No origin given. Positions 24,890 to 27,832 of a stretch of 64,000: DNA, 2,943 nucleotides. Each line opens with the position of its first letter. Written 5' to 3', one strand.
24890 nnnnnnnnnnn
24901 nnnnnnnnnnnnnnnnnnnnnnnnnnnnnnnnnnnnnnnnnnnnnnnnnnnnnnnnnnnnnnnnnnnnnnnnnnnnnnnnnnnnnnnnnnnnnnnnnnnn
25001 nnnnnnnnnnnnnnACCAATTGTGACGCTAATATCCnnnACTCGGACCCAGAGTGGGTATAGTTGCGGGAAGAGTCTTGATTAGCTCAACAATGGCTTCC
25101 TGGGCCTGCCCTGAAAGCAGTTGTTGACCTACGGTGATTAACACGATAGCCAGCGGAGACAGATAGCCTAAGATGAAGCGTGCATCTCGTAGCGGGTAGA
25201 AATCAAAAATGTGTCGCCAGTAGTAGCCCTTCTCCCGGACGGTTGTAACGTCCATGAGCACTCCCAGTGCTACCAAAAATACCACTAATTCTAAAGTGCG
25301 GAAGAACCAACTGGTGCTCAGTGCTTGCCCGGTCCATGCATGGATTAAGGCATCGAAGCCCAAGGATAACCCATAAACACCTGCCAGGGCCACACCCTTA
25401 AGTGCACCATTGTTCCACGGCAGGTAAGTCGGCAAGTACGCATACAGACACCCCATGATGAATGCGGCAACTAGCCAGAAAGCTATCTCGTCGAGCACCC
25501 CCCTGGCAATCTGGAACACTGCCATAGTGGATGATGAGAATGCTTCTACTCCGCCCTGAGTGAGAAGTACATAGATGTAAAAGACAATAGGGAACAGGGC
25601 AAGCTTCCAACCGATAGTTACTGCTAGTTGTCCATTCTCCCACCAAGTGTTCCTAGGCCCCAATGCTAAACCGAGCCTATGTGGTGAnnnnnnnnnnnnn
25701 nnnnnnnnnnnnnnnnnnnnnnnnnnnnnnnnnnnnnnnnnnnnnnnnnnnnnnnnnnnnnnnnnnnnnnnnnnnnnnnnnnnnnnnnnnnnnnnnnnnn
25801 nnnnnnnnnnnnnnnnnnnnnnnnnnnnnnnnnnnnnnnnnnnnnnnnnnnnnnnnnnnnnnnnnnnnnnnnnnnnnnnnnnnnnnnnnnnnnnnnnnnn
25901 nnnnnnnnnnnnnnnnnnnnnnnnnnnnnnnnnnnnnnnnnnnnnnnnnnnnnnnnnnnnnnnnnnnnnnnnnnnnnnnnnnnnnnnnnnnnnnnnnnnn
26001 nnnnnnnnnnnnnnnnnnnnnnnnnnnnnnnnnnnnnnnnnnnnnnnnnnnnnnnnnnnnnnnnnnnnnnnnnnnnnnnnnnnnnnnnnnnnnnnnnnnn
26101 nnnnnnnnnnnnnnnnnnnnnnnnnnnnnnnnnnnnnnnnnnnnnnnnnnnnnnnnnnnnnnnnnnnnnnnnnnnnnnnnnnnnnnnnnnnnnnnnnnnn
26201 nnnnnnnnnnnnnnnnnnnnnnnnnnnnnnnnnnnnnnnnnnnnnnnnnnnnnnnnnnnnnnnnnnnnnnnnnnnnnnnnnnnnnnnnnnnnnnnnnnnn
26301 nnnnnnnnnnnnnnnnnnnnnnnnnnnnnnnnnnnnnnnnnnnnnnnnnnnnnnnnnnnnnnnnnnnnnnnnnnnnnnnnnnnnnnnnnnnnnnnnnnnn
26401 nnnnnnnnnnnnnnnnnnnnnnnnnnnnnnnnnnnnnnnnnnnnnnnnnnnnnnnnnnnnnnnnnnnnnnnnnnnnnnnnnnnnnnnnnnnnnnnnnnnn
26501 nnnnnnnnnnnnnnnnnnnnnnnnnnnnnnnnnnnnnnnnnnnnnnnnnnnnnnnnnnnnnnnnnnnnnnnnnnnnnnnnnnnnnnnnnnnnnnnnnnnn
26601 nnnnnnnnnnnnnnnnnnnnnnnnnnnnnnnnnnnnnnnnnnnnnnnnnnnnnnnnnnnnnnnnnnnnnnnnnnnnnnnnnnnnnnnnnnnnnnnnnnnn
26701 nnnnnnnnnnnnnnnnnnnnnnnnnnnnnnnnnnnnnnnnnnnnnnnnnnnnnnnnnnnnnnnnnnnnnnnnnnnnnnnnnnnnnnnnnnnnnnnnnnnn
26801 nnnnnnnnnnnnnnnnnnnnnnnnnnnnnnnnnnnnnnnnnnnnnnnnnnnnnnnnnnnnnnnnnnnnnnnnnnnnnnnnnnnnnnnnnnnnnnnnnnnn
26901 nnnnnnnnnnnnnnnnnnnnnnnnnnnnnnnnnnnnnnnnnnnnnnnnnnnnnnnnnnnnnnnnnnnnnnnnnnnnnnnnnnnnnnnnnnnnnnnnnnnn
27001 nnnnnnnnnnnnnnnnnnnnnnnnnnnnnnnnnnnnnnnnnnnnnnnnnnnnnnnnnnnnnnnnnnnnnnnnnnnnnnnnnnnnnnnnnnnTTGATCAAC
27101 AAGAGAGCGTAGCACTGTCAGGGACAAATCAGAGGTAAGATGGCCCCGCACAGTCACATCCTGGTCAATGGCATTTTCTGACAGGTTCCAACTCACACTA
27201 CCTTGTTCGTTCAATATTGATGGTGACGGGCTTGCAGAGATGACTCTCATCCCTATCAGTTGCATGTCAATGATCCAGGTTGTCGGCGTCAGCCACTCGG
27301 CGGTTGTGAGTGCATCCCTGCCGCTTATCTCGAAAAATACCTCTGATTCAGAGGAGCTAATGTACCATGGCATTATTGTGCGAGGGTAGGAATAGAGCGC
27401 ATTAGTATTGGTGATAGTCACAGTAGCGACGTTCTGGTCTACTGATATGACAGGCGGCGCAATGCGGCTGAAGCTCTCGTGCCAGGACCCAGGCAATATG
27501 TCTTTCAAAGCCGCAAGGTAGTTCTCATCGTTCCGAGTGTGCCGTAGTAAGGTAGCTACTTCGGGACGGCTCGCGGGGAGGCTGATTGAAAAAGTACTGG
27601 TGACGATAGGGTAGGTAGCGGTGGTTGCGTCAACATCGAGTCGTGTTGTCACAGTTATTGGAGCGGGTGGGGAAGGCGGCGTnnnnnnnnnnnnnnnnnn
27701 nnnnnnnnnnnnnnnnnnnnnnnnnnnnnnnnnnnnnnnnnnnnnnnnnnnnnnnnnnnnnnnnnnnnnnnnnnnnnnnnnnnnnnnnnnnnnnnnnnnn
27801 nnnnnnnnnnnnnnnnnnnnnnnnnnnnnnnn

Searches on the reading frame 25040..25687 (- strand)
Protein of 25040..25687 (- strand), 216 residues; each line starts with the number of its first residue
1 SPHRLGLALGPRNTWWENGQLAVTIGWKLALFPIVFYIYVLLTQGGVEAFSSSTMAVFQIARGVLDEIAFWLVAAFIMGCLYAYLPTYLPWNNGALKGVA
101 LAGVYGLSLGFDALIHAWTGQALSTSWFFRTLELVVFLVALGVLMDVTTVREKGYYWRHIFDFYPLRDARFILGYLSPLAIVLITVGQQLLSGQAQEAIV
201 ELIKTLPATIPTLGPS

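Call 36: find_related_loci(query=A2, collection=genome_contigs, flank=10000)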
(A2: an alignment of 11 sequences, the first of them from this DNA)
Query A2 (216 aa) in genome_contigs; peptide patterns used: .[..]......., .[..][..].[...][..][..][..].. (x = any residue, [..] = any of these).
82 stretches matched a pattern; 3 encode a relative of the query (tblastn E <= 1e-3); 3 distinct loci.
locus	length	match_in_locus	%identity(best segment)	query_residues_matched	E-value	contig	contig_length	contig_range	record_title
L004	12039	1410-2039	43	1-213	2e-51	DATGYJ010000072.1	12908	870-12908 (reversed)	MAG TPA_asm: Anaerolineales bacterium isolate SMAG_U10632 k141_129033, whole genome shotgun sequence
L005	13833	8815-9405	36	1-202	7e-27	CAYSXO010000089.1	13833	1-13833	MAG TPA_asm: uncultured Sphaerobacteraceae bacterium isolate binchicken_co179_374 genome assembly, contig: NODE_8597_len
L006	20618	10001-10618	27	1-206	1e-13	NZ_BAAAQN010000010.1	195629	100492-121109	Catenulispora yoronensis strain JCM 16014 sequence010, whole genome shotgun sequence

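Call 41: search_protein_families(library=pfam, proteins=[L006:740-3280:+, L006:3282-5075:+, L006:5072-5746:+, L006:5739-7109:+, L006:7691-10639:+, L006:10792-12948:+, L006:13620-14318:+, L006:15369-18299:+, L006:18300-19667:+], max_evalue=0.001)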
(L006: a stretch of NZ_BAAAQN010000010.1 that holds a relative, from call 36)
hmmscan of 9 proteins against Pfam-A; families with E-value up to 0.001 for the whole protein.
L006:740-3280:+ (846 aa): 0 families

L006:3282-5075:+ (597 aa): 1 family
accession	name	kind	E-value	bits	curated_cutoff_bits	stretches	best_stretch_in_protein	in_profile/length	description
PF01471.23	PG_binding_1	-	1.7e-07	31.8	23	1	201-242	2-42/57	Putative peptidoglycan binding domain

L006:5072-5746:+ (224 aa): 4 families
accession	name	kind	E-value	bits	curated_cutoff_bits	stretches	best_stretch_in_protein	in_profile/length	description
PF00005.33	ABC_tran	-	3.2e-32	112.4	25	1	24-171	2-136/137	ABC transporter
PF13304.12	AAA_21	-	1.2e-09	39.1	27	1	130-203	224-300/304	AAA domain, putative AbiEii toxin, Type IV TA system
PF02463.25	SMC_N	-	2e-06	27.9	40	1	137-216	130-212/220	RecF/RecN/SMC N terminal domain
PF13191.12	AAA_16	-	5.3e-05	24.2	32.6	1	30-191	19-161/167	AAA ATPase domain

L006:5739-7109:+ (456 aa): 2 families
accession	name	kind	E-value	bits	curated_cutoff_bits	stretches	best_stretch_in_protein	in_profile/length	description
PF02687.27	FtsX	-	5.4e-17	62.4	25.5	1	337-450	2-120/120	FtsX-like permease C-terminal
PF12704.14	MacB_PCD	-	3.1e-13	50.9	27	1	72-273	1-180/207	MacB-like periplasmic core domain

L006:7691-10639:+ (982 aa): 1 family
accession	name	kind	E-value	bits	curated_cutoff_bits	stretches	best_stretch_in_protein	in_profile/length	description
PF19683.4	DUF6185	-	1.3e-32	113.4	25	2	755-955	612-817/825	Family of unknown function (DUF6185)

L006:10792-12948:+ (718 aa): 3 families
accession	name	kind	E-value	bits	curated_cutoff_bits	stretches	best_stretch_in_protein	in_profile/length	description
PF04122.17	CW_binding_2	-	2.4e-51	172.6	24.9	3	359-457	1-72/73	Cell wall binding domain 2 (CWB2)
PF00930.27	DPPIV_N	-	1.2e-07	31.3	22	1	228-312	24-125/354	Dipeptidyl peptidase IV (DPP IV) N-terminal region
PF07676.18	PD40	-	1.9e-07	31.3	20.9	0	108-122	12-26/38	WD40-like Beta Propeller Repeat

L006:13620-14318:+ (232 aa): 2 families
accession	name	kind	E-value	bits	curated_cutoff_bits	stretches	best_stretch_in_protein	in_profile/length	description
PF17931.6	TetR_C_23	-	8.1e-29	100.8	29.1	1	93-214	6-124/127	Tetracyclin repressor-like, C-terminal domain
PF00440.29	TetR_N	-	8.4e-19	67.5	24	1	17-62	1-46/47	Bacterial regulatory proteins, tetR family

L006:15369-18299:+ (976 aa): 5 families
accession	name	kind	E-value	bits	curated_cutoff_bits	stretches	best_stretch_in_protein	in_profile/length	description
PF00176.29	SNF2-rel_dom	-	1.1e-61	209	24.9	1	513-788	1-289/290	SNF2-related domain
PF12419.13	DUF3670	-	7.9e-35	119.9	27.6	1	335-463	2-135/136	SNF2 Helicase protein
PF00271.37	Helicase_C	-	6e-23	81.6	23.5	1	805-916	2-110/110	Helicase conserved C-terminal domain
PF04851.21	ResIII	-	2.6e-06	27.9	22.5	1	509-663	3-163/164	Type III restriction enzyme, res subunit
PF11496.14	HDA2-3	-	0.00058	19.5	27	0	786-855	70-145/278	Class II histone deacetylase complex subunits 2 and 3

L006:18300-19667:+ (455 aa): 1 family
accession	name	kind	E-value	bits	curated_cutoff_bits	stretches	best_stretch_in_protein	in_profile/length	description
PF04434.22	SWIM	-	2e-05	24.4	19.6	1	145-169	9-36/38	SWIM zinc finger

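Call 42: search_protein_families(library=pfam, proteins=[L005:1596-2504:+, L005:2395-4293:+, L005:4484-5722:-, L005:6322-9477:+, L005:9566-10090:+, L005:10087-12801:+, L005:12856-13689:-, L004:2135-2818:+, L004:4085-5104:-, L004:6158-8191:-], max_evalue=0.001)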
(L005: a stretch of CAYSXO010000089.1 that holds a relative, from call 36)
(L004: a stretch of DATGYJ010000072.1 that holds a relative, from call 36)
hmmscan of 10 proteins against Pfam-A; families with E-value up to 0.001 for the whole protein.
L005:1596-2504:+ (302 aa): 1 family
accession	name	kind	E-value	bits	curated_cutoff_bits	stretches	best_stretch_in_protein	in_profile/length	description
PF13618.11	Gluconate_2-dh3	-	1.8e-35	122.6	23.4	1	91-271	2-135/135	Gluconate 2-dehydrogenase subunit 3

L005:2395-4293:+ (632 aa): 2 families
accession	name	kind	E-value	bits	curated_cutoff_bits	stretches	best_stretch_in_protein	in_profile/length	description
PF05199.19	GMC_oxred_C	-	2.5e-23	83.6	24.6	1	488-610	3-139/139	GMC oxidoreductase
PF00732.25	GMC_oxred_N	-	4.2e-05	23.9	23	1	271-378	107-208/218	GMC oxidoreductase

L005:4484-5722:- (412 aa): 0 families

L005:6322-9477:+ (1051 aa): 0 families

L005:9566-10090:+ (174 aa): 1 family
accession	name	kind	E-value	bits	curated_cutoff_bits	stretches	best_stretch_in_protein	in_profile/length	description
PF00011.27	HSP20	-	2.4e-13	50.5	20.8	1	79-168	2-90/102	Hsp20/alpha crystallin family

L005:10087-12801:+ (904 aa): 9 families
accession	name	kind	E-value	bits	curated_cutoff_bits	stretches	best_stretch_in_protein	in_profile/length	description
PF05362.19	Lon_C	-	5.9e-84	281.2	21.1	1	663-865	2-204/205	Lon protease (S16) C-terminal proteolytic domain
PF02190.22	LON_substr_bdg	-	1.4e-48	166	28.7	1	63-255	2-200/200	ATP-dependent protease La (LON) substrate-binding domain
PF00004.35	AAA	-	2.8e-24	86.5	21.2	1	445-584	1-128/131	ATPase family associated with various cellular activities (AAA)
PF22667.2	Lon_lid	-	6.9e-24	83.7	27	1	607-659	2-55/57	Lon protease AAA+ ATPase lid domain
PF07728.20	AAA_5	-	2.7e-08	34.4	22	1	445-579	2-139/139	AAA domain (dynein-related subfamily)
PF13541.12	ChlI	-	1.6e-06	28.5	27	1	719-833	14-121/121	Subunit ChlI of Mg-chelatase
PF07724.20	AAA_2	-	1.3e-05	25.8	27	1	445-570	6-128/166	AAA domain (Cdc48 subfamily)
PF13191.12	AAA_16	-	5.3e-05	24.2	32.6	0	439-508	21-88/167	AAA ATPase domain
PF13401.12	AAA_22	-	0.00019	22.2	27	0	442-524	5-97/130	AAA domain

L005:12856-13689:- (277 aa): 0 families

L004:2135-2818:+ (227 aa): 3 families
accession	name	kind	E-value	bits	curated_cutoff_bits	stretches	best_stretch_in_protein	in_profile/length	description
PF12706.13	Lactamase_B_2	-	4.8e-21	75.7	27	1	21-191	2-200/200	Beta-lactamase superfamily domain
PF13483.12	Lactamase_B_3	-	2.1e-19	70.5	24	1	5-190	2-160/160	Beta-lactamase superfamily domain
PF00753.33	Lactamase_B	-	2.4e-07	31.3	22.7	1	16-102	12-97/196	Metallo-beta-lactamase superfamily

L004:4085-5104:- (339 aa): 0 families

L004:6158-8191:- (677 aa): 17 families
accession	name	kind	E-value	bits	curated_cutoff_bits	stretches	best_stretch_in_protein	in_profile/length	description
PF00005.33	ABC_tran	-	2.7e-50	171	25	2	20-189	2-137/137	ABC transporter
PF13304.12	AAA_21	-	4.2e-17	63.6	27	0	396-457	2-57/304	AAA domain, putative AbiEii toxin, Type IV TA system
PF12848.13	ABC_tran_Xtn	-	4.3e-10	40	25.9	1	234-302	7-75/85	ABC transporter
PF02463.25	SMC_N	-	5.2e-10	39.6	40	0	154-229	130-210/220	RecF/RecN/SMC N terminal domain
PF16326.10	ABC_tran_CTD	-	5.3e-08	33.4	32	1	618-674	8-66/69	ABC transporter C-terminal domain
PF13555.12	AAA_29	-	8e-07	29.2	27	0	383-411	12-40/61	P-loop containing region of AAA domain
PF03193.22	RsgA_GTPase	-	3.1e-06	27.5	30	0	394-425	107-138/174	RsgA GTPase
PF13401.12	AAA_22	-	4e-06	27.6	27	0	392-427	4-33/130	AAA domain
PF13191.12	AAA_16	-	2.2e-05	25.4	32.6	0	32-89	27-85/167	AAA ATPase domain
PF13476.12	AAA_23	-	4e-05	24.8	27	0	386-413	13-39/201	AAA domain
PF05729.18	NACHT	-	0.00023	21.5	26.7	0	32-49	3-20/167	NACHT domain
PF13479.12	AAA_24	-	0.00037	20.8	27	0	29-48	2-21/195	AAA domain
PF02367.23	TsaE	-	0.00046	20.6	26.6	0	20-50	12-42/128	Threonylcarbamoyl adenosine biosynthesis protein TsaE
PF13175.12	AAA_15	-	0.00061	19.9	32.1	0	33-49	27-43/374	AAA ATPase domain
PF19263.5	DUF5906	-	0.00068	20.7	27.6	0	398-424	1-28/114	Family of unknown function (DUF5906)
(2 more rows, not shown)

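Call 44: find_related_loci(query=A2, collection=metagenome_contigs, flank=10000)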
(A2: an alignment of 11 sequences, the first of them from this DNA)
Query A2 (216 aa) in metagenome_contigs; peptide patterns used: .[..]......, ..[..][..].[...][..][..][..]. (x = any residue, [..] = any of these).
254 stretches matched a pattern; 5 encode a relative of the query (tblastn E <= 1e-3); 5 distinct loci.
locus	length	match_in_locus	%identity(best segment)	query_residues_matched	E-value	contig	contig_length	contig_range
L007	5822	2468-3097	47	1-213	3e-48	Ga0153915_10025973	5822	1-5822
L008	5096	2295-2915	46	1-214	5e-44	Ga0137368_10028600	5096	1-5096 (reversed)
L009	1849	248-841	38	3-204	2e-30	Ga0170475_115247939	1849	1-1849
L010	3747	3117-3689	39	7-204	5e-26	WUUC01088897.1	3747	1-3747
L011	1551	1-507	34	30-204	3e-20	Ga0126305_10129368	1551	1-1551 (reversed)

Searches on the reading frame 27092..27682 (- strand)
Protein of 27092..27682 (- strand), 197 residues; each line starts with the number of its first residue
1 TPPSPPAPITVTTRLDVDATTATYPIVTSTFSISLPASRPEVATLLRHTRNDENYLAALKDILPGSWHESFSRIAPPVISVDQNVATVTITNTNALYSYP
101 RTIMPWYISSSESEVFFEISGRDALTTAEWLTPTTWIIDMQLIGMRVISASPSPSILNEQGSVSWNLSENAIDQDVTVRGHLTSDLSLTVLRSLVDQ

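Call 93: search_solved_structures(query=A3, max_evalue=10)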
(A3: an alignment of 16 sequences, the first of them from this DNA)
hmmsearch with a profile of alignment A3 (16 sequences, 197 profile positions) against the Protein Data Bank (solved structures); distinct sequences matched with E-value up to 10: 2.
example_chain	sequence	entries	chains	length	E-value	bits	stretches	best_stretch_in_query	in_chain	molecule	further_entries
8q82_A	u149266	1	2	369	0.12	15.1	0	73-140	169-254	Photorhabdus luminescens subsp. laumondii TTO1 complete genome segment 3/17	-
9e5c_6h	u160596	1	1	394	1.2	11.9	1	12-52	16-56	Actin-like protein, putative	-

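Call 94: search_protein_families(library=pfam, alignment_id=A3, max_evalue=1)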
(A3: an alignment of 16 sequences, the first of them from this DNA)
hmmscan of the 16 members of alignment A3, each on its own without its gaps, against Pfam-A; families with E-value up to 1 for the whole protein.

A. member 1, seq(197 aa): 1 family
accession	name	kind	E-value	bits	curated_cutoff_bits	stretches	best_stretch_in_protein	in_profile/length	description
PF19683.4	DUF6185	-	2.2e-05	23.3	25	1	10-179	14-183/825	Family of unknown function (DUF6185)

B. families by the number of members that match (of 16 scanned): 5 families
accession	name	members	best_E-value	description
PF19683.4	DUF6185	6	2.9e-11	Family of unknown function (DUF6185)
PF23926.2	LtfC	1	0.069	LtfC-like, beta-sandwich domain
PF10633.15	NPCBM_assoc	1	0.13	NPCBM-associated, NEW3 domain of alpha-galactosidase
PF00082.27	Peptidase_S8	1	0.21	Subtilase family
PF10604.15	Polyketide_cyc2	1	0.78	Polyketide cyclase / dehydrase and lipid transport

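Call 105: predict_structure(alignment_id=A3)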
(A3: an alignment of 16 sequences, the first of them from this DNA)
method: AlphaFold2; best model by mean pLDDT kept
length: 197 residues; sequences in the alignment: 16
mean_pLDDT: 87.4   pTM: 0.85
mean pLDDT of the five models: 87.4, 84.9, 84.2, 84.1, 83.6
residues with pLDDT >= 90: 122; 70-90: 54; 50-70: 13; < 50: 8
segments of 3 or more residues with pLDDT < 50: 191-197
pLDDT, mean of each block of 10 residues (from residue 1): 76 95 88 95 95 93 81 88 96 89 91 92 69 91 96 96 95 94 70 44
secondary structure, 60 per line:
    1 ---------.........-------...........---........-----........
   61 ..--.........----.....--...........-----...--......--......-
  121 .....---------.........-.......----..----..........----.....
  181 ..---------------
elements in order: E10-18 E26-36 H40-47 H53-62 H65-73 E78-82 E85-95 E101-103 E106-111 E114-119 H121-125 E135-143 E145-151 E162-168 E176-182
